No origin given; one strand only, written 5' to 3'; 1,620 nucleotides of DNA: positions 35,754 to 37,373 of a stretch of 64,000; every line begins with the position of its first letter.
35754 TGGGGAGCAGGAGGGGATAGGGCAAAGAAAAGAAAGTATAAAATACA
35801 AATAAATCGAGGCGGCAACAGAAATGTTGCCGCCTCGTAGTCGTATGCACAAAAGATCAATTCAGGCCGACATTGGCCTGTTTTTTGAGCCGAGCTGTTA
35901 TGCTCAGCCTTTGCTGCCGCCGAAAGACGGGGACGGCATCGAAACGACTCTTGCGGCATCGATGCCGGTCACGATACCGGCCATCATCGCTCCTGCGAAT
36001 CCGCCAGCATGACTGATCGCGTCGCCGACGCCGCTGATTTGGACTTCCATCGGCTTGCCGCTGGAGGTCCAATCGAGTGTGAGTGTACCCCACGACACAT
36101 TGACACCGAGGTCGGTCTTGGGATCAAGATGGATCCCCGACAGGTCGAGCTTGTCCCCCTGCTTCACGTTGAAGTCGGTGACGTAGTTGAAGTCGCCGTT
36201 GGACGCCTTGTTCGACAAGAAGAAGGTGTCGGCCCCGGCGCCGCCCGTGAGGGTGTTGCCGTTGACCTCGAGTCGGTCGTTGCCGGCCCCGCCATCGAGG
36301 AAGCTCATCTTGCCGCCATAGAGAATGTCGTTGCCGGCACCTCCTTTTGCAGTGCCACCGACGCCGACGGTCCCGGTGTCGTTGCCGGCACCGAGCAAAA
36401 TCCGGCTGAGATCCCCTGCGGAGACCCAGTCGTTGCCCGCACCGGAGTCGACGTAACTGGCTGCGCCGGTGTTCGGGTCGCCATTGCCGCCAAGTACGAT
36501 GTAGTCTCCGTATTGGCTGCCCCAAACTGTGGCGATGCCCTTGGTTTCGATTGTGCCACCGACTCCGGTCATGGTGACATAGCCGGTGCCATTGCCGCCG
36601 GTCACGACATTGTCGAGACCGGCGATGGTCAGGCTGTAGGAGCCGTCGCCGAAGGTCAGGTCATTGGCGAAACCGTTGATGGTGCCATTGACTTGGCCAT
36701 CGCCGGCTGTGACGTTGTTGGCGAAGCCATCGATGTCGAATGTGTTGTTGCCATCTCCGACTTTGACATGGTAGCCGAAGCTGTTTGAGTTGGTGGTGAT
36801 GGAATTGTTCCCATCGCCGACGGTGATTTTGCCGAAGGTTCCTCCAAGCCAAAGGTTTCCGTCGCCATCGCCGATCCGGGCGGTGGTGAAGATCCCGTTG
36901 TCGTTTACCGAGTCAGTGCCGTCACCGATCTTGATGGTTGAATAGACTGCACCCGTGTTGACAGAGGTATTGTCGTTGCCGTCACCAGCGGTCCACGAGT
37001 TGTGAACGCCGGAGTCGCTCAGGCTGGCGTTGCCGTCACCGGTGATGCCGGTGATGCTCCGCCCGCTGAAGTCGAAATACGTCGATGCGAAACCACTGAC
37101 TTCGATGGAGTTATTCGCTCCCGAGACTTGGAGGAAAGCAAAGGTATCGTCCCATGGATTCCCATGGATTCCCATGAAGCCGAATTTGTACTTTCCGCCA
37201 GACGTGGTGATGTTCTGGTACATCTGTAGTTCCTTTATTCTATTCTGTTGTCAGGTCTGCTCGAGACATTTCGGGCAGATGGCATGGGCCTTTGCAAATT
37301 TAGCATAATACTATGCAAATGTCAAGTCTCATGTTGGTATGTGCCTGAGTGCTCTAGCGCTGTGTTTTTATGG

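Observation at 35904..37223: RTX-like calcium-binding repeat protein with a frame-shifting 10-bp tandem repeat in its first codons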

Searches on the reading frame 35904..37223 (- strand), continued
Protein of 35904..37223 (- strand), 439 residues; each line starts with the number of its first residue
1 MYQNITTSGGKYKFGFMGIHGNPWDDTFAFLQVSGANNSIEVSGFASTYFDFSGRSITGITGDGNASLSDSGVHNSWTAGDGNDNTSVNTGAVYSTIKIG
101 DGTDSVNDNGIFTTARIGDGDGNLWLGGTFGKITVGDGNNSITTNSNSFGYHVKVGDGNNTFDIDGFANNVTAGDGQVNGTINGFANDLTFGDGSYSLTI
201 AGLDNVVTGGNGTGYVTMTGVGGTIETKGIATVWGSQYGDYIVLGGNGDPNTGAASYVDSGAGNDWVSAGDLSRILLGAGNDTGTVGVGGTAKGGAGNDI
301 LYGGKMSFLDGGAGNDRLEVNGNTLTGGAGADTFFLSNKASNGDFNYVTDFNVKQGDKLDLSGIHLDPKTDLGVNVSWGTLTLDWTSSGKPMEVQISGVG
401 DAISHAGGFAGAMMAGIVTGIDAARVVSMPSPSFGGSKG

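Call 14: find_related_loci(query=A1, collection=metagenome_contigs, flank=3000)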
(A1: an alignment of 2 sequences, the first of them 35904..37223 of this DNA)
Query A1 (439 aa) in metagenome_contigs; peptide patterns used: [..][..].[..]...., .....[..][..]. (x = any residue, [..] = any of these).
339 stretches matched a pattern, but none encodes a relative of the query by tblastn (E <= 1e-3).
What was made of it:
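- Tried and rejected: No relative was found (call 14).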

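Call 18: list_cluster_members(proteins=[window:35904-37223:-, P0001])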
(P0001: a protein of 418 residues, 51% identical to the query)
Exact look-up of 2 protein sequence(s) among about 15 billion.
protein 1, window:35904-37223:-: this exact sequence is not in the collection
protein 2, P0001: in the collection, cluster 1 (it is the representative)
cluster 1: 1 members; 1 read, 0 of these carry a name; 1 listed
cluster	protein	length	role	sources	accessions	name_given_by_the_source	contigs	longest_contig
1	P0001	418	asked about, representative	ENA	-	-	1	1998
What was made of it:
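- Tried and rejected: Cluster look-up gave no length variants, and the query is absent from that collection (call 18).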

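Call 22: find_encoding_contigs(protein=window:35904-37175:-, flank=1000)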
Protein window:35904-37175:- (423 aa): no gene with exactly this product is on record in the collection.

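Call 24: search_protein_representatives(protein=window:35904-37223:-)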
Query: 439 residues. Proteins with E-value up to 0.001 (for the whole library): 335; up to 1e-10: 21; up to 1e-30: 2. The best 150 are listed.
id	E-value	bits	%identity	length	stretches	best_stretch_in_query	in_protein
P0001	3.0e-105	369.6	53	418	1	2-433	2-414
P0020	3.8e-52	194.5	40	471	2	126-420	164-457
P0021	3.2e-29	119.0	41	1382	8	275-367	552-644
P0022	2.2e-22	96.4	45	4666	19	252-365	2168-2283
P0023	2.2e-21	93.1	32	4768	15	61-194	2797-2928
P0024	1.9e-20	90.0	40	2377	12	239-357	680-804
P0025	3.9e-17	79.1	41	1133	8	206-367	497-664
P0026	7.8e-16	74.8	37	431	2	287-378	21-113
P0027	4.1e-15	72.4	39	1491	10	290-366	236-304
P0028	5.1e-15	72.1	37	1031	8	289-364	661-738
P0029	1.2e-14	70.9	43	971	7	284-368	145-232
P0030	2.9e-14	69.6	47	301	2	285-363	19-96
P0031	5.3e-14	68.8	43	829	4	292-364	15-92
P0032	4.8e-13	65.6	41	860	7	219-338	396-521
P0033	6.8e-13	65.1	38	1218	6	291-366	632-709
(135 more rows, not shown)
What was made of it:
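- On Type I secretion system substrates: Residues 370-420 do align with C-terminal ends of many RTX-annotated proteins (call 24).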

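Call 26: find_encoding_contigs(protein=P0020, flank=8000)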
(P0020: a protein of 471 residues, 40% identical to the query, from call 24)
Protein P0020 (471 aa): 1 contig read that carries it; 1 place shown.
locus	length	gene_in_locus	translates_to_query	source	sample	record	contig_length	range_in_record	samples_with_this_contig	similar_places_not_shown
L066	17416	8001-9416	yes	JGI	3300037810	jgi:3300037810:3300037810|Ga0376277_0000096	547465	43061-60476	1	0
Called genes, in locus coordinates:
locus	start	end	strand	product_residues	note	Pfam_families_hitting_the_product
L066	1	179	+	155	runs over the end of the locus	PF03073:TspO_MBR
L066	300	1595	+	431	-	PF13406:SLT_2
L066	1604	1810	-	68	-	-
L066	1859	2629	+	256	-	PF00119:ATP-synt_A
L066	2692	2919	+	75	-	PF00137:ATP-synt_C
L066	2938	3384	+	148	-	PF00430:ATP-synt_B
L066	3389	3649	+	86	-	-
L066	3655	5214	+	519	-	PF02874:ATP-synt_ab_N, PF00006:ATP-synt_ab, PF00306:ATP-synt_ab_C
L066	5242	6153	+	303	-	PF00231:ATP-synt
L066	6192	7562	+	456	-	PF02874:ATP-synt_ab_N, PF00006:ATP-synt_ab, PF22919:ATP-synt_VA_C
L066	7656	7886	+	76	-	PF02823:ATP-synt_DE_N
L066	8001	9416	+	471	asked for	-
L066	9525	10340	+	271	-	-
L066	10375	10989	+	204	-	PF02525:Flavodoxin_2, PF03358:FMN_red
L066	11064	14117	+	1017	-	PF00128:Alpha-amylase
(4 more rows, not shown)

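Call 40: predict_structure(alignment_id=A2)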
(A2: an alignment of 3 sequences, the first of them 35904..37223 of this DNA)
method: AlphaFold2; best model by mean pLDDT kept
length: 439 residues; sequences in the alignment: 3
mean_pLDDT: 89.2   pTM: 0.85
mean pLDDT of the five models: 89.2, 86.9, 83.8, 80.5, 73.6
residues with pLDDT >= 90: 286; 70-90: 121; 50-70: 19; < 50: 13
segments of 3 or more residues with pLDDT < 50: 432-439
pLDDT, mean of each block of 10 residues (from residue 1): 95 75 66 96 91 97 93 96 94 95 96 96 94 97 92 98 96 98 95 98 95 95 93 95 95 94 96 96 96 96 91 93 86 83 56 81 82 84 84 80 82 88 80 46
secondary structure, 60 per line:
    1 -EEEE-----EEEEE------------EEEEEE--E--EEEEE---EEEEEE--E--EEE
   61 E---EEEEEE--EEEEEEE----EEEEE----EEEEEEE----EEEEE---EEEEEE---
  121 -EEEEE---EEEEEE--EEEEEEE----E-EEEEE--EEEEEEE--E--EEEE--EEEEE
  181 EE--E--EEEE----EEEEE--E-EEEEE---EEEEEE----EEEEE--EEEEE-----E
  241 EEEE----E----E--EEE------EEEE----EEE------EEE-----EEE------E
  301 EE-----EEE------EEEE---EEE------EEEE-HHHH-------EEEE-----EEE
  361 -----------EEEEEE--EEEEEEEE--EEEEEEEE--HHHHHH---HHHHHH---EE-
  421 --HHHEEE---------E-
elements in order: E2-5 E11-15 E28-33 E39-43 E47-52 E58-61 E65-70 E73-79 E84-88 E93-99 E104-108 E112-117 E122-126 E130-135 E138-144 E151-155 E158-164 E170-173 E176-182 E188-191 E196-200 E205-209 E213-218 E223-227 E230-234 E240-244 E257-259 E266-269 E274-276 E283-285 E291-293 E300-302 E308-310 E317-320 E324-326 E333-336 H338-341 E349-352 E358-360 E372-377 E380-387 E390-397 H400-405 H409-414 E426-428
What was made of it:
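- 35904..37223 (-): Intact 439-aa ORF: a lineage-restricted RTX-like beta-solenoid protein (44 kDa, pI 4.2, 20% Gly, no Cys). AF2 gives pLDDT 89.2 and pTM 0.85 (call 40).
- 37150..37176 (-): Perfect decanucleotide tandem repeat (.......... x2.7 on the coding strand), gene nt 48-74, codons 16-25. It contains three ATGs, one in each frame, and three palindromic CCATGG cores. The tract encodes a loop with pLDDT 66-75 (call 40).
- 35907..36209 (-): Residues 339-439: C-cap with the ................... motif, a three-stranded sheet, two short Gly/Ala-rich helices and a disordered tail ending in a conserved KG. This is a candidate uncleaved C-terminal secretion signal. The secondary structure is in call 40.
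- On Type I secretion system substrates: The N-terminus is part of the fold (call 40).
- Residues 1-15 form two confident strands, and the repeat-encoded residues are the lowest-confidence part of the N-terminal half (call 40). The loop is structurally tolerant, with pLDDT 66-75 (call 40).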

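Call 42: fold_search(model_id=the predicted structure, library=pdb)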
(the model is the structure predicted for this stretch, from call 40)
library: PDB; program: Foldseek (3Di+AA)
matches with E <= 10: 299; with E <= 0.001: 0
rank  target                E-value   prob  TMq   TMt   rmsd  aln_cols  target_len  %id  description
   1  1go7                  4.3e-03  1.00  0.22  0.21  10.8       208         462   24  The metzincin's methionine: PrtC M226C-E189K double mutant (released 2002-10-17)
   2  8ja4                  1.3e-02  0.41  0.21  0.20  15.7       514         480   16  Structure of the alginate epimerase/lyase (released 2024-05-08)
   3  6p5t_D                1.5e-02  0.96  0.31  0.20  14.2       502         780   16  Surface-layer (S-layer) RsaA protein from Caulobacter crescentus bound to strontium and iodide (released 2020-01-15)
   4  6p5t_B                1.6e-02  0.91  0.31  0.21  15.2       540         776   16  Surface-layer (S-layer) RsaA protein from Caulobacter crescentus bound to strontium and iodide (released 2020-01-15)
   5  4i35                  2.0e-02  0.99  0.22  0.21  10.8       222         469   22  The crystal structure of serralysin (released 2013-11-27)
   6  1h71                  2.1e-02  1.00  0.22  0.21  10.2       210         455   21  Psychrophilic Protease from Pseudoalteromonas 'TAC II 18' (released 2003-02-13)
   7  6p5t_A                2.1e-02  0.85  0.27  0.18  15.3       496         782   15  Surface-layer (S-layer) RsaA protein from Caulobacter crescentus bound to strontium and iodide (released 2020-01-15)
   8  3hb2                  2.4e-02  1.00  0.22  0.21  10.5       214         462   23  PrtC methionine mutants: M226I (released 2009-08-04)
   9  3hda_P                2.9e-02  0.99  0.22  0.24  11.0       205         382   24  PrtC methionine mutants: M226A_DESY (released 2009-06-30)
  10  1k7g                  3.2e-02  1.00  0.23  0.22  10.6       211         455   24  PrtC from Erwinia chrysanthemi (released 2002-10-19)
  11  3p4g_A                3.5e-02  0.66  0.21  0.28  13.1       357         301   17  X-ray crystal structure of a hyperactive, Ca2+-dependent, beta-helical antifreeze protein from an Antarctic bacterium (released 2011-04-27)
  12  2zvd_A                3.5e-02  0.54  0.17  0.13  16.6       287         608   18  Crystal structure of Pseudomonas sp. MIS38 lipase in an open conformation (released 2009-11-10)
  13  1k7i                  3.7e-02  0.99  0.22  0.21  11.0       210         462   23  PrtC from Erwinia chrysanthemi: Y228F mutant (released 2002-10-19)
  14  1kap_P                3.7e-02  0.93  0.22  0.20  10.9       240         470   20  THREE-DIMENSIONAL STRUCTURE OF THE ALKALINE PROTEASE OF PSEUDOMONAS AERUGINOSA: A TWO-DOMAIN PROTEIN WITH A CALCIUM BI (released 1995-10-15)
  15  5d7w                  4.5e-02  0.98  0.22  0.21  10.8       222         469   22  Crystal structure of serralysin (released 2016-01-13)
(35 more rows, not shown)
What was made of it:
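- On RTX repeat proteins (Pfam PF00353 HemolysinCabind): Foldseek hits are nearly all RTX or related beta-helix proteins, though weak (call 42).
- Closest known: Serralysin / PrtC / alkaline protease C-terminal RTX domain. Same: These are the top Foldseek PDB hits, with probabilities of 0.72-1.00 (call 42).
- Foldseek PDB hits are nearly all RTX or related beta-helix proteins: PrtC/serralysin, RsaA, AlgE R-modules, MIS38 lipase, CyaA (call 42).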

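Call 43: search_solved_structures(query=A2, max_evalue=0.01)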
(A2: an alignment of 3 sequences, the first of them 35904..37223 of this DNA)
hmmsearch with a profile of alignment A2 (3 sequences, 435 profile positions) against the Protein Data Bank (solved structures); distinct sequences matched with E-value up to 0.01: 0.
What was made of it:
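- Tried and rejected: Profile search of the PDB with the three-member alignment gave no hit (call 43).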

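Call 50: search_protein_families(library=pfam, proteins=[P0001, P0020], max_evalue=0.01)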
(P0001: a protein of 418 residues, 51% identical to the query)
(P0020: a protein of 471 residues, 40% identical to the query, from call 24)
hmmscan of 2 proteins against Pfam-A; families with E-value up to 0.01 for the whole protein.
P0001 (418 aa): 0 families

P0020 (471 aa): 0 families

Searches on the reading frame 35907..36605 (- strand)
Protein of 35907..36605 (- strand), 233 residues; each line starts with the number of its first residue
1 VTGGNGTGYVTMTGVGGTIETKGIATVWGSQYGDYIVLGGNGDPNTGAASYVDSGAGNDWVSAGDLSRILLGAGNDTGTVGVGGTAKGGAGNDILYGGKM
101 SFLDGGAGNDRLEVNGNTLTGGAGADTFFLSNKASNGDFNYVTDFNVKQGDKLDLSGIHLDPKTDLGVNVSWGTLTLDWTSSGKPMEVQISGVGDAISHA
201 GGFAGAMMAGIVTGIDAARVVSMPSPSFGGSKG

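Call 23: find_encoding_contigs(protein=window:35907-36605:-, flank=1000)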
Protein seq(233 aa) (233 aa): no gene with exactly this product is on record in the collection.
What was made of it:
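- On SSR-mediated phase-variable (contingency) loci: Products expected of variant alleles are not on record (calls 22, 23).
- Products expected from +1/+2 unit alleles (423 aa) and -1/-2 unit alleles (233 aa) are not on record (calls 22, 23).
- Tried and rejected: The 423-aa product from the in-frame repeat ATG and the 233-aa downstream ORF gave nothing on record (calls 22, 23).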
